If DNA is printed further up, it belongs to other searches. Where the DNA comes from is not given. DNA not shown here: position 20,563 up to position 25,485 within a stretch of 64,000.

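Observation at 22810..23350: Perfect 123-bp tandem repeats (about 4.4 copies) inside a 1540-aa surface protein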

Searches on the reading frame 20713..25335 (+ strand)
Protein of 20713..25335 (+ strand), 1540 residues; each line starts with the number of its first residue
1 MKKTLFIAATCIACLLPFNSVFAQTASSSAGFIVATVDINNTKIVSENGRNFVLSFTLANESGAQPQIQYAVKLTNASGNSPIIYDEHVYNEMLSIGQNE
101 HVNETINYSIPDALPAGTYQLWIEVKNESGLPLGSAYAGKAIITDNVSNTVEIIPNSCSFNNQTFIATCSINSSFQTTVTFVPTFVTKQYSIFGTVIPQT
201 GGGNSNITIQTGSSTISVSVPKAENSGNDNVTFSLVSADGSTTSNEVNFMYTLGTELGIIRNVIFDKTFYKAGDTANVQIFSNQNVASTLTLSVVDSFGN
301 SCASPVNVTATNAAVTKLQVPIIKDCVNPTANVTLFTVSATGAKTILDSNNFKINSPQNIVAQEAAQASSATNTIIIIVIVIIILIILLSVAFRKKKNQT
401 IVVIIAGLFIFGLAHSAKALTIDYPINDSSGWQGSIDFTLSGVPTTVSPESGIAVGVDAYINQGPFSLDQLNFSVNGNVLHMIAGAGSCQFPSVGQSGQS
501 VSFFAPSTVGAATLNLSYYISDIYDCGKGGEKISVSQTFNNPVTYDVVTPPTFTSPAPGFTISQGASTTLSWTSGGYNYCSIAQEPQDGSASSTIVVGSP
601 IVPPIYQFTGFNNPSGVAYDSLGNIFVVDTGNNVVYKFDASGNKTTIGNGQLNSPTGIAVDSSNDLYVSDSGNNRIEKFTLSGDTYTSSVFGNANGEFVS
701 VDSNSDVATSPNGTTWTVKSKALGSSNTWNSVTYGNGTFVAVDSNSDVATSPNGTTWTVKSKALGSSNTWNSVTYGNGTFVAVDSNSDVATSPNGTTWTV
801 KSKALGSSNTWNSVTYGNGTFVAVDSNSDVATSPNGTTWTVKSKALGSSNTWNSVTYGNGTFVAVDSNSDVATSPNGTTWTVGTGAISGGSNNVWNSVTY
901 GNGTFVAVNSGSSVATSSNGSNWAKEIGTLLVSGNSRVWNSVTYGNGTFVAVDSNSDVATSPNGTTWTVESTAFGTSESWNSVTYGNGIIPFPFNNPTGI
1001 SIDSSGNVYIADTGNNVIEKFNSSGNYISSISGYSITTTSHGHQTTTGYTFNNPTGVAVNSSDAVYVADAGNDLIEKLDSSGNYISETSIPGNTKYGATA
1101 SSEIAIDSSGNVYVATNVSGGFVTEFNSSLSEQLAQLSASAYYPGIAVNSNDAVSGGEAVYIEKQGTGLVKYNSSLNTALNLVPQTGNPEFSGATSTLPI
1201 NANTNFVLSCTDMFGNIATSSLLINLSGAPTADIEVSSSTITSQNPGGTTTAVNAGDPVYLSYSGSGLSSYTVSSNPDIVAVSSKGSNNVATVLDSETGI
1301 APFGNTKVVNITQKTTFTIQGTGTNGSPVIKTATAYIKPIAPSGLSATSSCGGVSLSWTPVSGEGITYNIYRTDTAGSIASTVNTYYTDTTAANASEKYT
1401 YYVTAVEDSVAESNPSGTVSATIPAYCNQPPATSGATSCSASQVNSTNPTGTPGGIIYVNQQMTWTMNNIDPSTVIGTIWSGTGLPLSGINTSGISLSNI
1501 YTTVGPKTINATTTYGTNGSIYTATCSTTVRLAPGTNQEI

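Call 7: search_protein_families(library=pfam, proteins=[window:20713-25335:+], max_evalue=1)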
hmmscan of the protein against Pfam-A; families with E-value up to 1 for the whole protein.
window:20713-25335:+ (1540 aa): 14 families
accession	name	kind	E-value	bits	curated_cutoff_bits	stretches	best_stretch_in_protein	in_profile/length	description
PF01436.27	NHL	-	7.6e-30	101.9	20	4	652-679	1-28/28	NHL repeat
PF03736.22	EPTP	-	2.4e-10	40.7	21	0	936-960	13-33/42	EPTP domain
PF13449.12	Phytase-like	-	0.00014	22.3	27.6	0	657-685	72-100/284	Esterase-like activity of phytase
PF07703.20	A2M_BRD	-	0.006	17.4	22.7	1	264-365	4-103/140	Alpha-2-macroglobulin bait region domain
PF04234.18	CopC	-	0.0082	17.6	23.3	1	209-250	51-91/92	CopC domain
PF06268.19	Fascin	-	0.015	15.9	23.1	0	664-712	12-59/108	Fascin domain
PF17166.9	DUF5126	-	0.015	15.7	27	1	1344-1396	11-63/104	Domain of unknown function (DUF5126)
PF02009.21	RIFIN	-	0.065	13.6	32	1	247-398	166-314/327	Rifin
PF14264.12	Glucos_trans_II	-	0.075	12.6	30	1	347-414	216-286/317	Glucosyl transferase GtrII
PF01835.25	MG2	-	0.098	13.5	32.8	0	263-291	4-32/96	MG2 domain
PF13567.11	DUF4131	-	0.11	12.6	31.6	1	378-421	8-52/165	Domain of unknown function (DUF4131)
PF23017.2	WIV_2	-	0.29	11.7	27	0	1003-1033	48-78/89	Tospovirus NSs-like, WIV_2 domain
PF17410.7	Stevor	-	0.31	11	25.4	1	307-398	171-263/275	Subtelomeric Variable Open Reading frame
PF07494.17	Reg_prop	-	0.75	10.7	20.4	0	992-1012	2-22/24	Two component regulator propeller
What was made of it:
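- On NHL-repeat six-bladed beta-propeller (PF01436): 101.9 bits against a cut-off of 20, with 4 significant stretches (call 7).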

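Call 8: search_protein_families(library=ncbifam, proteins=[window:20713-25335:+], max_evalue=1)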
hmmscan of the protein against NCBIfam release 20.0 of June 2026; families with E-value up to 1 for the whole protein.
window:20713-25335:+ (1540 aa): 6 families
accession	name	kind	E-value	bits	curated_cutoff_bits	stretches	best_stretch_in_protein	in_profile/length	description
NF035926.1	scyF_NHL_VPEP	equivalog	2.8e-20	72.8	350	2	994-1115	101-216/376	scytonemin biosynthesis PEP-CTERM protein ScyF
NF047780.1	LIC12708_fam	subfamily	3.3e-10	39.4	150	2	995-1082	57-150/391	LIC_12708 family protein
NF033206.1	ScyE_fam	subfamily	3.1e-08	33.5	80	2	609-672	250-321/333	ScyD/ScyE family protein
TIGR01477.1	RIFIN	paralog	0.012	15.3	176.95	1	287-397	227-342/356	variant surface antigen, rifin family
TIGR03503.1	TIGR03503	hypoth_equivalog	0.03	13.3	305.6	1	272-397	252-373/374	TIGR03503 family protein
NF041447.1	TrbC_conju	equivalog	0.79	8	800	0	720-765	208-253/685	F-type conjugative transfer protein TrbC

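Call 9: find_homologous_proteins(query=window:20713-25335:+)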
Query window:20713-25335:+ (1540 aa): 57 proteins with E <= 0.001 among 8000 candidates.
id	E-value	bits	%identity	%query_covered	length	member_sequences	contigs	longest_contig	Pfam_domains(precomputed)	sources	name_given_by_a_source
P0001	0.0e+0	3294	100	100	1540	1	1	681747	PF03736.23,PF01436.28,PF25021.2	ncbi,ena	-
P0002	1.4e-128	449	44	27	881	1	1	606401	-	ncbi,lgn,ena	-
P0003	2.4e-108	382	41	27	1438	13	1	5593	PF17170.11,PF01436.28,PF25021.2,PF06739.18,PF08450.19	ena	-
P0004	2.7e-72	262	40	23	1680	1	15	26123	-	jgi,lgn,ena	-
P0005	8.5e-55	204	36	18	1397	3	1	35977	-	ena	-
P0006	1.5e-51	193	35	6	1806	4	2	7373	PF07494.18,PF06977.18,PF14433.12,PF05935.18,PF24684.2,PF03022.23,PF01436.28,PF08450.19,PF19190.7,PF00058.24,PF13004.14,PF20067.6,PF14517.13,PF25021.2,PF06739.18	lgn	-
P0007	6.0e-44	168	33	19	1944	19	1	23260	PF07679.23,PF13895.13,PF17164.11,PF13927.13,PF00047.32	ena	-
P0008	2.1e-36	143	34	5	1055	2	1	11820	PF05787.20,PF22807.3,PF00395.26,PF01436.28,PF25021.2,PF06739.18,PF08450.19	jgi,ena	-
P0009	2.9e-35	140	44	5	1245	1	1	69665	PF07679.23,PF13895.13,PF13927.13,PF00047.32,PF13449.13,PF02393.22,PF24684.2,PF01436.28,PF25021.2,PF06739.18,PF08450.19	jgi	jgi:sugar lactone lactonase YvrE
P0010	5.9e-35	139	44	6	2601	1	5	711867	PF17170.11,PF05593.20,PF24684.2,PF25023.2,PF01436.28,PF20148.5,PF08450.19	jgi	jgi:RHS repeat-associated protein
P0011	9.5e-33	131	43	5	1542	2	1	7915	PF13449.13,PF22807.3,PF01436.28,PF25021.2,PF06739.18,PF00041.28,PF08450.19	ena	-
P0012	1.2e-32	131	37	8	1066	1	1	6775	PF19190.7,PF07494.18,PF13449.13,PF20067.6,PF24684.2,PF01436.28,PF25021.2,PF06739.18,PF08450.19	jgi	jgi:uncharacterized protein (TIGR03437 family)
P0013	2.1e-32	130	37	8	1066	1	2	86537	PF19190.7,PF07494.18,PF13449.13,PF20067.6,PF24684.2,PF01436.28,PF25021.2,PF06739.18,PF08450.19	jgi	jgi:uncharacterized protein (TIGR03437 family)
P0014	2.3e-32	130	37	8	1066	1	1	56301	PF19190.7,PF07494.18,PF13449.13,PF20067.6,PF24684.2,PF01436.28,PF25021.2,PF06739.18,PF08450.19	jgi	jgi:uncharacterized protein (TIGR03437 family)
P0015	2.8e-32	130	37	8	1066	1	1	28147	PF19190.7,PF07494.18,PF13449.13,PF20067.6,PF24684.2,PF01436.28,PF25021.2,PF06739.18,PF08450.19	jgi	jgi:uncharacterized protein (TIGR03437 family)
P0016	3.2e-32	129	25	32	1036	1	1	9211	PF17170.11,PF18975.7,PF13449.13,PF22807.3,PF01436.28,PF25021.2,PF06739.18,PF08450.19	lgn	-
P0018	5.2e-31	125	37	8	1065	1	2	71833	PF19190.7,PF07494.18,PF13449.13,PF20067.6,PF24684.2,PF01436.28,PF25021.2,PF06739.18,PF08450.19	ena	-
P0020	5.4e-30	122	35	8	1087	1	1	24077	PF17170.11,PF16640.12,PF13449.13,PF01436.28,PF25021.2,PF06739.18,PF08450.19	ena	-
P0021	4.1e-29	119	25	33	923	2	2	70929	PF07494.18,PF06977.18,PF01833.31,PF13449.13,PF20067.6,PF24684.2,PF01436.28,PF25021.2,PF06739.18,PF08450.19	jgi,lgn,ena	-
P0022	3.1e-25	106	39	4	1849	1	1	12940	PF18887.6,PF06977.18,PF07610.18,PF01436.28,PF22544.3,PF08450.19,PF22073.3,PF15780.12,PF18657.7,PF18676.7,PF13449.13,PF20067.6,PF12371.15,PF25021.2,PF06739.18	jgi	jgi:uncharacterized protein YjiK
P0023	4.4e-25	106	38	7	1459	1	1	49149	PF17170.11,PF13449.13,PF13290.14,PF24684.2,PF01436.28,PF25021.2,PF08450.19,PF19077.7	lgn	-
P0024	1.2e-24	104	36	12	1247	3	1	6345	PF22073.3,PF22065.3,PF15780.12,PF18676.7,PF22807.3,PF01436.28,PF25021.2,PF06739.18,PF22544.3,PF08450.19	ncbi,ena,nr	ncbi:MAG TPA: MBG domain-containing protein [Acidobacteriaceae bacterium]|nr:MBG domain-containing p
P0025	3.2e-24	103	32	6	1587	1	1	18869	PF06977.18,PF17170.11,PF01650.24,PF20067.6,PF22701.4,PF24684.2,PF01436.28,PF25021.2,PF06739.18,PF08450.19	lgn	-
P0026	3.4e-23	100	35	10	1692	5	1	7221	PF07686.24,PF01731.27,PF00047.32,PF24684.2,PF01436.28,PF08450.19,PF07679.23,PF13895.13,PF13927.13,PF05345.19,PF25021.2,PF06739.18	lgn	-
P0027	8.0e-23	98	32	8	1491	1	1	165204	PF19190.7,PF22076.3,PF24684.2,PF01436.28,PF25021.2,PF06739.18,PF08450.19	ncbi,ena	-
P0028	1.2e-21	94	28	8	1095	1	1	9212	PF05787.20,PF07679.23,PF13895.13,PF07494.18,PF06977.18,PF13927.13,PF24684.2,PF01436.28,PF25021.2,PF06739.18,PF08450.19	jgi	-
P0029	2.2e-21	94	27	33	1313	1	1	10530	PF15780.12,PF06977.18,PF16640.12,PF20067.6,PF22807.3,PF24684.2,PF01436.28,PF25021.2,PF06739.18,PF08450.19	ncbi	ncbi:MAG: Ig-like domain repeat protein [Terracidiphilus sp.]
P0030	2.2e-20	90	38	6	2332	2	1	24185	PF01731.27,PF18962.8,PF24684.2,PF01436.28,PF19081.7,PF25021.2,PF06739.18,PF08450.19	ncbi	ncbi:MAG: T9SS type A sorting domain-containing protein [Flavobacterium sp.]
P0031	9.3e-20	88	36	6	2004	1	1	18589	PF01436.28,PF25021.2,PF06739.18,PF19078.7,PF08450.19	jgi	jgi:sugar lactone lactonase YvrE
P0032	1.4e-18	84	36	7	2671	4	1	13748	PF07679.23,PF13895.13,PF13927.13,PF00047.32,PF06832.19,PF01436.28,PF25021.2,PF06739.18,PF00041.28,PF08450.19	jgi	-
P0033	5.6e-18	82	36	8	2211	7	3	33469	PF00801.27,PF17963.8,PF17892.8,PF02494.23,PF22807.3,PF24684.2,PF01436.28,PF25021.2,PF06739.18,PF08450.19,PF18911.7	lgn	-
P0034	6.1e-17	79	34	7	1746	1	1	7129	PF24771.4,PF07610.18,PF22807.3,PF24507.2,PF01436.28,PF22544.3,PF08450.19,PF22073.3,PF15780.12,PF22064.3,PF22066.3,PF12371.15,PF25021.2,PF06739.18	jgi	-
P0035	5.4e-16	76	34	8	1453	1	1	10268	PF19190.7,PF20067.6,PF24684.2,PF01436.28,PF25021.2,PF06739.18,PF22544.3,PF08450.19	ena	-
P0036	5.7e-16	76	25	28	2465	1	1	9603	PF14312.13,PF13449.13,PF22807.3,PF05345.19,PF01436.28,PF25021.2,PF06739.18,PF09136.17,PF08450.19,PF19077.7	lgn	-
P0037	1.1e-14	71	42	5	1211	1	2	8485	PF15780.12,PF16640.12,PF22807.3,PF01436.28,PF25021.2,PF06739.18,PF08450.19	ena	-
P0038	1.2e-14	71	40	6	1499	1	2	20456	PF22073.3,PF16640.12,PF01436.28,PF25021.2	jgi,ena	jgi:streptogramin lyase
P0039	1.9e-14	71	41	5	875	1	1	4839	PF22073.3,PF15780.12,PF22807.3,PF24684.2,PF01436.28,PF25021.2,PF06739.18,PF22544.3,PF08450.19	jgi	jgi:streptogramin lyase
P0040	2.8e-14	70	32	11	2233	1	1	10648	PF22065.3,PF24771.4,PF06977.18,PF25249.1,PF13570.14,PF02393.22,PF24507.2,PF01436.28,PF22544.3,PF08450.19,PF22073.3,PF15780.12,PF20067.6,PF25850.1,PF25021.2,PF06739.18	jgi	-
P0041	3.1e-14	70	37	8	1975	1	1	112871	PF22073.3,PF18887.6,PF24681.2,PF13415.13,PF18676.7,PF16640.12,PF24981.2,PF01436.28,PF25021.2,PF06739.18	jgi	jgi:hypothetical protein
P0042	2.9e-13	67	33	9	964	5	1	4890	PF22073.3,PF20067.6,PF01436.28,PF06739.18,PF08450.19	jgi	jgi:sugar lactone lactonase YvrE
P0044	1.3e-11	61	36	6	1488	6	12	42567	PF16640.12,PF01436.28,PF25021.2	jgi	jgi:sugar lactone lactonase YvrE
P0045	2.5e-11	60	36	5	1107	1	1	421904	PF06977.18,PF01833.31,PF00058.24,PF01436.28,PF25021.2,PF06739.18,PF08450.19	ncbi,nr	ncbi:IPT/TIG domain-containing protein [bacterium]|nr:IPT/TIG domain-containing protein [bacterium]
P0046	9.1e-11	58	30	9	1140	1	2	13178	PF17170.11,PF01436.28,PF08450.19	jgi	jgi:predicted membrane-bound mannosyltransferase/DNA-binding beta-propeller fold protein YncE/unchar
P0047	2.0e-10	57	36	5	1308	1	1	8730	PF24684.2,PF01436.28,PF25021.2,PF06739.18,PF08450.19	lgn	-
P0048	2.9e-10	57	30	13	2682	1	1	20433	PF07679.23,PF13895.13,PF07686.24,PF17164.11,PF13927.13,PF25852.1,PF00047.32,PF01436.28,PF25021.2,PF06739.18,PF08450.19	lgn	-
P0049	4.9e-10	56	31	13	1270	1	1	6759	PF05787.20,PF09286.17,PF07679.23,PF13927.13,PF01436.28,PF25021.2,PF06739.18,PF08450.19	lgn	-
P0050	1.6e-9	54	32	11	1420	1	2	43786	PF22073.3,PF17957.8,PF16640.12,PF24684.2,PF01436.28,PF25021.2,PF06739.18,PF08450.19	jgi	-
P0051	1.7e-9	54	45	5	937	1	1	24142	PF17957.8,PF13449.13,PF03404.23,PF22842.4,PF24684.2,PF01436.28,PF25021.2,PF06739.18,PF08450.19,PF19077.7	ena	-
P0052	6.9e-9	52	28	30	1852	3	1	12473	PF22073.3,PF14433.12,PF20067.6,PF05345.19,PF01436.28,PF06739.18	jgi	jgi:hypothetical protein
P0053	5.0e-8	49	31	12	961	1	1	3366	PF22073.3,PF20067.6,PF05345.19,PF01436.28,PF06739.18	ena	-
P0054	2.7e-5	40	35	8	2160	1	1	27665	PF13715.13,PF25020.2,PF05593.20,PF25023.2,PF13620.13,PF01436.28,PF25021.2,PF06739.18,PF00041.28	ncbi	-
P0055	3.5e-5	40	40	5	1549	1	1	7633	PF22073.3,PF14433.12,PF20067.6,PF05345.19,PF01436.28,PF06739.18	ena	-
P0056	2.0e-4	37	39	4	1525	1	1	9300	PF22352.3,PF00801.27,PF13927.13,PF05345.19,PF01436.28,PF19081.7,PF25021.2,PF06739.18,PF18911.7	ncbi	-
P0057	2.5e-4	37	46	4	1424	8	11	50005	PF07494.18,PF16640.12,PF24684.2,PF01436.28,PF25021.2,PF06739.18,PF08450.19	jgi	jgi:sugar lactone lactonase YvrE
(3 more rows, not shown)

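Call 10: find_encoding_contigs(protein=window:20713-25335:+, flank=10000)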
Protein window:20713-25335:+ (1540 aa): no gene with exactly this product is on record in the collection.

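Call 12: list_cluster_members(proteins=[P0001, P0002])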
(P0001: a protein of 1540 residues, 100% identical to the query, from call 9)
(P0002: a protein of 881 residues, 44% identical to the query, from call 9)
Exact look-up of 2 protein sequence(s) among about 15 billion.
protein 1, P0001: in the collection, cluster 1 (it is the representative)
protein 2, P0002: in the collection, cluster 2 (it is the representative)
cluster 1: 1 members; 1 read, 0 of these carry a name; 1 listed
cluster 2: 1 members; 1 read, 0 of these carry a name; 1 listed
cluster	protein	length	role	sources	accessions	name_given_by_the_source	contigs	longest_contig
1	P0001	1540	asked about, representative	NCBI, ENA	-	-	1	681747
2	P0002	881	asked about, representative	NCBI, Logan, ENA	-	-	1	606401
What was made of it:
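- The sequence comes from a single metagenome-derived contig of 681,747 bp (calls 9, 12).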
